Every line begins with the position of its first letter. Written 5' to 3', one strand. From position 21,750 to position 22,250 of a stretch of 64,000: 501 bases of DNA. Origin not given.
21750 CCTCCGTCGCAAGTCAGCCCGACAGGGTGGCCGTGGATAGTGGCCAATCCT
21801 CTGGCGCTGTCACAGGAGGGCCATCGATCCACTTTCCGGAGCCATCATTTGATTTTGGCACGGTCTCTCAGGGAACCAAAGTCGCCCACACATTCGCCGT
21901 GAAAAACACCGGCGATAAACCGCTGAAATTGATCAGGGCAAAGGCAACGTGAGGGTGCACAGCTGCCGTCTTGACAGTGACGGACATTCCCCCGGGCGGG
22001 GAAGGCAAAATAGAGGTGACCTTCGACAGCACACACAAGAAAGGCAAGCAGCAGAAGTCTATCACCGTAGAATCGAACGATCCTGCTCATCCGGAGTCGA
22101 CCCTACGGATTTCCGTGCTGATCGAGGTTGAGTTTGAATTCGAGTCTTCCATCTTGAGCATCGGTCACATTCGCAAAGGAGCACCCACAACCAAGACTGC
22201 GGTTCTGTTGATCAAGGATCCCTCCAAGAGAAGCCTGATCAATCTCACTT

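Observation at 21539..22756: In-frame TGA exactly at the first Cys of the conserved SCGCT motif of a DUF1573 protein, followed 13 nt later by a hairpin: selenocysteine candidate, or a fresh nonsense pseudogene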

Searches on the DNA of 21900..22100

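Call 30: search_rna_families(source=window, start=21900, end=22100, threshold=evalue, max_evalue=10, show_alignments=3)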
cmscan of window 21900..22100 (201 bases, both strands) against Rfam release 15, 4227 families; matches with E-value up to 10: 1.
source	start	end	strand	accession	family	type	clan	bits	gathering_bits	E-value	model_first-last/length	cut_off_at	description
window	21943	22076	+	RF02267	Vax2os1_2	Gene; lncRNA;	-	7.9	55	0.15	352-466/466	no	Vax2os1 conserved region 2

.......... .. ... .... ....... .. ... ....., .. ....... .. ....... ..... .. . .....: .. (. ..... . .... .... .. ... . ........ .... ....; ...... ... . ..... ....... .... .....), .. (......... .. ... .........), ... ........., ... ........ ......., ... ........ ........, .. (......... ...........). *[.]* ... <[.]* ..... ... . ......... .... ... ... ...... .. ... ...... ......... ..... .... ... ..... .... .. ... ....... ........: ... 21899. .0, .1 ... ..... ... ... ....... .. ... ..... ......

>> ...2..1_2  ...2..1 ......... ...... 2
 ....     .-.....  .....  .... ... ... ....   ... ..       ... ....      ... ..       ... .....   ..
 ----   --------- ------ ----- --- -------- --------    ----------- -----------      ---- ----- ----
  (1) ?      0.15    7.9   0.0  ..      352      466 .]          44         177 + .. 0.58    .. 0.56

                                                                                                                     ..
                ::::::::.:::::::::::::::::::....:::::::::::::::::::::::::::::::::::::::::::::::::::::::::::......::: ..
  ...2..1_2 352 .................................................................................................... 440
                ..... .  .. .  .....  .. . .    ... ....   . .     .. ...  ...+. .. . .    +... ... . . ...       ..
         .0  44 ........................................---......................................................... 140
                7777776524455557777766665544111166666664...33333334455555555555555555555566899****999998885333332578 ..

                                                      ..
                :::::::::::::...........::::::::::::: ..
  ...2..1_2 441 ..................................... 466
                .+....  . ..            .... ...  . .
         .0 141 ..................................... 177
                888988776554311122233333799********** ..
